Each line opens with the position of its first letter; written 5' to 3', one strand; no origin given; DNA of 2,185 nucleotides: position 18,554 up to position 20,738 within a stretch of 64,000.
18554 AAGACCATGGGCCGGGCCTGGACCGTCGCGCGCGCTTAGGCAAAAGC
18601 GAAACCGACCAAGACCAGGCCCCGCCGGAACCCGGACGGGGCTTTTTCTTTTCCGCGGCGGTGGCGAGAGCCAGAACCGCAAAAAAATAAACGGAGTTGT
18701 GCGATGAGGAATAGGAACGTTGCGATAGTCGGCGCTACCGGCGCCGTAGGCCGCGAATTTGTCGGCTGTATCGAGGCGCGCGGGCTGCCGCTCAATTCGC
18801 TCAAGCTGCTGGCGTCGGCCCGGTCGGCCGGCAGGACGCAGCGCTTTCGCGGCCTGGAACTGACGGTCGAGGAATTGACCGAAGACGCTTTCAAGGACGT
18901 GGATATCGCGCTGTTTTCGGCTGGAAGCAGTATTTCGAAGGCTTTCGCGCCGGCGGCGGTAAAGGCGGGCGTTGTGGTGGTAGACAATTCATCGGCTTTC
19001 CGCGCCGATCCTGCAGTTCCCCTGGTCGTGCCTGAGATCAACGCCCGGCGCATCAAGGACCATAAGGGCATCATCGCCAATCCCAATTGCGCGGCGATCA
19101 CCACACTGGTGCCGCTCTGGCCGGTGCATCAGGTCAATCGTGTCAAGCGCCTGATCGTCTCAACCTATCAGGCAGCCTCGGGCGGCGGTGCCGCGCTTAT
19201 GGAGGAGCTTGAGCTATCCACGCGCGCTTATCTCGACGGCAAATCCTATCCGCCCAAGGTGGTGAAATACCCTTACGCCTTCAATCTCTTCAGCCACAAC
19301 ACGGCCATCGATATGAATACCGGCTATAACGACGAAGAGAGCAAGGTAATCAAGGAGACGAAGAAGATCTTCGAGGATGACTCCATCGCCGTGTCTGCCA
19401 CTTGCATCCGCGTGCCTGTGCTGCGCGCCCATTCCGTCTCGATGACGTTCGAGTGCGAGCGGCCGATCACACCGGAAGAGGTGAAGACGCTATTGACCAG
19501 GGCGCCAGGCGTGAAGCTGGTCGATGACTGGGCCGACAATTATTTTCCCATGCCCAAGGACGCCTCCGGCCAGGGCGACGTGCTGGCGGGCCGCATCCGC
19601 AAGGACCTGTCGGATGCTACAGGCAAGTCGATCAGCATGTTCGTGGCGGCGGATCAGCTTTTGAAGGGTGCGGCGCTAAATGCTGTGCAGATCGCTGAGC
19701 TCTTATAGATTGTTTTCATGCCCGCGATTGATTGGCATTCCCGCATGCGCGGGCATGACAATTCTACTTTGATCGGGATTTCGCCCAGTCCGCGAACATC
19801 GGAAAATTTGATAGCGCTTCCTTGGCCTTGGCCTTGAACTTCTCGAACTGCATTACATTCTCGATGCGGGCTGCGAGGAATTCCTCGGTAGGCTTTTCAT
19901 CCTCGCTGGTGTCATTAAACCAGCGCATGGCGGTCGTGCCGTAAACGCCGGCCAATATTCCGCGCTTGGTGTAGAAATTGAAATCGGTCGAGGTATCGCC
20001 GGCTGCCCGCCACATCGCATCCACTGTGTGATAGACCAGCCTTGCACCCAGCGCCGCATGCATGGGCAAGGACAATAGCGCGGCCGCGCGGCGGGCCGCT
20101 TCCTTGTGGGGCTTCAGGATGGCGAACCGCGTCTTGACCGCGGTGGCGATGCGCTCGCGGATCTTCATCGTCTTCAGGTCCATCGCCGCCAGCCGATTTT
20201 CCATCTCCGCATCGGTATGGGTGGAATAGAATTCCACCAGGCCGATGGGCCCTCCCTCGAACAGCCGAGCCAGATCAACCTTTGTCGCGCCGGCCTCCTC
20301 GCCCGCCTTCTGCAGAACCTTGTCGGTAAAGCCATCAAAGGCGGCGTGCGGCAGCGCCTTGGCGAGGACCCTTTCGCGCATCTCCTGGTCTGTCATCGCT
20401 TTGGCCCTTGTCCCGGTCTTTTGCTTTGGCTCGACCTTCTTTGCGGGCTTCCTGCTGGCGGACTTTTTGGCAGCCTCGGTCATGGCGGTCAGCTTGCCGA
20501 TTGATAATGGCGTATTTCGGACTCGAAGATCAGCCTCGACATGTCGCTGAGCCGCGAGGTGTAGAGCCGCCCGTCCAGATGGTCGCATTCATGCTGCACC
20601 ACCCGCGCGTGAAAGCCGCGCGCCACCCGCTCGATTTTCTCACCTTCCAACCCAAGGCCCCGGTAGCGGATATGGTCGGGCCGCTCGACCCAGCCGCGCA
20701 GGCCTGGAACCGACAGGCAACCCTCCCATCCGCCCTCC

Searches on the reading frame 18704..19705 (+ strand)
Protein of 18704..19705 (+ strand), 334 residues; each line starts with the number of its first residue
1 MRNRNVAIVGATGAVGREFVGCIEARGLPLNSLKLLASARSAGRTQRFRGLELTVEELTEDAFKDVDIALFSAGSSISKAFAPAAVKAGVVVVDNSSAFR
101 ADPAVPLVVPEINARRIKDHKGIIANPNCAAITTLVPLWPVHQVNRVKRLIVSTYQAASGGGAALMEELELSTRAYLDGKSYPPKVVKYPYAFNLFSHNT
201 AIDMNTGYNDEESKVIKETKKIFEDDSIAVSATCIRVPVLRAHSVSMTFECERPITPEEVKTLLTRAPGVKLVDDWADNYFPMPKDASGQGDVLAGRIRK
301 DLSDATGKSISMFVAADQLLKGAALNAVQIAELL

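Call 9: find_related_loci(query=window:18704-19705:+, collection=genome_contigs, flank=2500)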
Query window:18704-19705:+ (334 aa) in genome_contigs; peptide patterns used: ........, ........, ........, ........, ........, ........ (x = any residue, [..] = any of these).
195 stretches matched a pattern; 111 encode a relative of the query (tblastn E <= 1e-3); the best 80 are kept; 80 distinct loci.
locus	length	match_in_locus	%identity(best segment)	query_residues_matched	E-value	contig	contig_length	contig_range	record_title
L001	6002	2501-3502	91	1-334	0e+0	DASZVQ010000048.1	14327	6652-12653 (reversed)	MAG TPA_asm: Rhizomicrobium sp. isolate SMAG_U6135 k141_630477, whole genome shotgun sequence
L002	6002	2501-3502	89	1-334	0e+0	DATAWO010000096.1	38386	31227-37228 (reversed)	MAG TPA_asm: Rhizomicrobium sp. isolate SMAG_U5627 k141_467542, whole genome shotgun sequence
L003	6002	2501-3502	88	1-334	0e+0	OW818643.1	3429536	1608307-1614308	metagenome genome assembly, chromosome: 1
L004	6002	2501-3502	88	1-334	0e+0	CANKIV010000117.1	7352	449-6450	MAG: Alphaproteobacteria bacterium isolate RH-27jun17-417 genome assembly, contig: RH-27jun17-C30674, whole genome shotg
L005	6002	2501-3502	89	1-334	0e+0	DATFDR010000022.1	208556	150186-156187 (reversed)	MAG TPA_asm: Rhizomicrobium sp. isolate SMAG_U8585 k141_2294212, whole genome shotgun sequence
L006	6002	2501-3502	88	1-334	0e+0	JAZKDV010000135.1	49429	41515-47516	MAG: Pseudomonadota bacterium isolate DC_HB_01_SPN181219-bin067_1 DCHB01SPN_B067_1_000000000135, whole genome shotgun se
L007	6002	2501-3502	92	1-334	0e+0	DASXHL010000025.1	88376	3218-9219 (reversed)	MAG TPA_asm: Rhizomicrobium sp. isolate SMAG_U5192 k141_32023, whole genome shotgun sequence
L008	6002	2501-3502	87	1-334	0e+0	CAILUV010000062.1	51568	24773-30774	MAG: uncultured Alphaproteobacteria bacterium isolate ErkenSummer_bin-1191 genome assembly, contig: bin-1191:062/101, wh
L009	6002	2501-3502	88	1-334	0e+0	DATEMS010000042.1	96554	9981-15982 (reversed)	MAG TPA_asm: Rhizomicrobium sp. isolate SMAG_U8948 k141_2183229, whole genome shotgun sequence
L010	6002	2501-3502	91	1-334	0e+0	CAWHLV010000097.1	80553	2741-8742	MAG: uncultured Alphaproteobacteria bacterium isolate MFD04780.bin.2.111 genome assembly, contig: contig_8273, whole gen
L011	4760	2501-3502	87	1-334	0e+0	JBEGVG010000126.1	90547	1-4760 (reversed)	MAG: Pseudomonadota bacterium isolate riogrande_2019_sw_WHONDRS-S19S_0066_B_bin.129 scaffold_224963, whole genome shotgu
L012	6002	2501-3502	87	1-334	0e+0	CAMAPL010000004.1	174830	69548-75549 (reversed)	MAG: Rhizobium sp. Q54 isolate AH-24oct19-157 genome assembly, contig: AH-24oct19-C48, whole genome shotgun sequence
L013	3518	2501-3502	86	1-334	0e+0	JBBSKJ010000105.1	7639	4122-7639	MAG: Micropepsales bacterium isolate LS4_metabat2.329 LS4_metabat2.329_K_2553657_L_7639_cov_12.0000, whole genome shotgu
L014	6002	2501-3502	86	1-334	0e+0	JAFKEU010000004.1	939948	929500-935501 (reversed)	MAG: Alphaproteobacteria bacterium isolate SCN18_30_10_14_R2_B_65_16_B SCN18_30_10_14_R2_B_scaffold_3, whole genome shot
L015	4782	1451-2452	89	1-334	0e+0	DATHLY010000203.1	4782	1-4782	MAG TPA_asm: Rhizomicrobium sp. isolate SMAG_U12618 k141_1162325, whole genome shotgun sequence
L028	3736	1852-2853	88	1-334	0e+0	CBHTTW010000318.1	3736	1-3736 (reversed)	MAG TPA_asm: uncultured Alphaproteobacteria bacterium isolate ERR14722427_binner13_Refined_35 genome assembly, contig: E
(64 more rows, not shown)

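Call 10: search_protein_families(library=ncbifam, proteins=[window:18704-19705:+])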
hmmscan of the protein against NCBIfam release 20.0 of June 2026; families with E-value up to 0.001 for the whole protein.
window:18704-19705:+ (334 aa): 11 families
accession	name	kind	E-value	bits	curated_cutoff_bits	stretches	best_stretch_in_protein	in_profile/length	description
NF011456.0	PRK14874.1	equivalog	7.8e-125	416.4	223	1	3-334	4-340/346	aspartate-semialdehyde dehydrogenase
TIGR01296.1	asd_B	equivalog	5.6e-118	393.9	324.2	1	5-334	1-336/339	aspartate-semialdehyde dehydrogenase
NF005229.0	PRK06728.1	equivalog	3.2e-85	286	628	1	4-333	6-340/347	aspartate-semialdehyde dehydrogenase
NF004224.0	PRK05671.1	equivalog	4.2e-65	220.4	284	1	5-334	6-331/336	aspartate-semialdehyde dehydrogenase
NF005957.0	PRK08040.1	equivalog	1.2e-51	176.2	273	1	5-334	6-330/336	aspartate-semialdehyde dehydrogenase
NF006416.0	PRK08664.1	subfamily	1.9e-37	129.3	232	2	3-171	3-191/350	aspartate-semialdehyde dehydrogenase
TIGR00978.1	asd_EA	equivalog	2.3e-31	109.1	301.2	2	5-164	2-182/342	aspartate-semialdehyde dehydrogenase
NF005144.0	PRK06598.1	subfamily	2.7e-26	92.6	198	2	180-324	211-357/369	aspartate-semialdehyde dehydrogenase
TIGR01745.1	asd_gamma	equivalog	2.2e-21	76.3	402.9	2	189-325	219-356/366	aspartate-semialdehyde dehydrogenase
TIGR01850.1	argC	equivalog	1.2e-18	67.4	233.6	2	5-171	2-193/345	N-acetyl-gamma-glutamyl-phosphate reductase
NF005368.0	PRK06901.1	equivalog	4.8e-06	26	437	1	53-252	52-239/323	oxidoreductase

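Call 67: search_protein_families(library=pfam, proteins=[L012:1797-2354:+, L028:1253-1666:+], max_evalue=0.01)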
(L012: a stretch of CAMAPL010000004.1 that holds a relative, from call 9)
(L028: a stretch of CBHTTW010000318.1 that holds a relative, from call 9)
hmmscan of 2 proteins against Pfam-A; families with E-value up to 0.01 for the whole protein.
L012:1797-2354:+ (186 aa): 0 families

L028:1253-1666:+ (138 aa): 0 families

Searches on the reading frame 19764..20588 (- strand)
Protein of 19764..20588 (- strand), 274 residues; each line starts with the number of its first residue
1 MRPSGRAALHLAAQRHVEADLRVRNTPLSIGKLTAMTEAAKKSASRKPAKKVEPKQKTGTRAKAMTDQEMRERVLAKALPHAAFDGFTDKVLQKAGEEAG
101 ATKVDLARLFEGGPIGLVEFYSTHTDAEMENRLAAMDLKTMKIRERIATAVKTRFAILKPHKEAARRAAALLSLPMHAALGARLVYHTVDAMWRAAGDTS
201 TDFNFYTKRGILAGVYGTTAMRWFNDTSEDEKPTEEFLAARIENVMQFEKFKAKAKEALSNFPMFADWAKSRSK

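Call 10: search_protein_families(library=ncbifam, proteins=[window:19764-20588:-])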
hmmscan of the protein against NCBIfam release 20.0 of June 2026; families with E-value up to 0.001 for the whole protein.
window:19764-20588:- (274 aa): 1 family
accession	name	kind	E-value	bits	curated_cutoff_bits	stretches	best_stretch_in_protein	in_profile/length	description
TIGR02396.1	diverge_rpsU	hypoth_equivalog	4.6e-49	166.8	74.55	1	72-254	2-185/186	COQ9 family protein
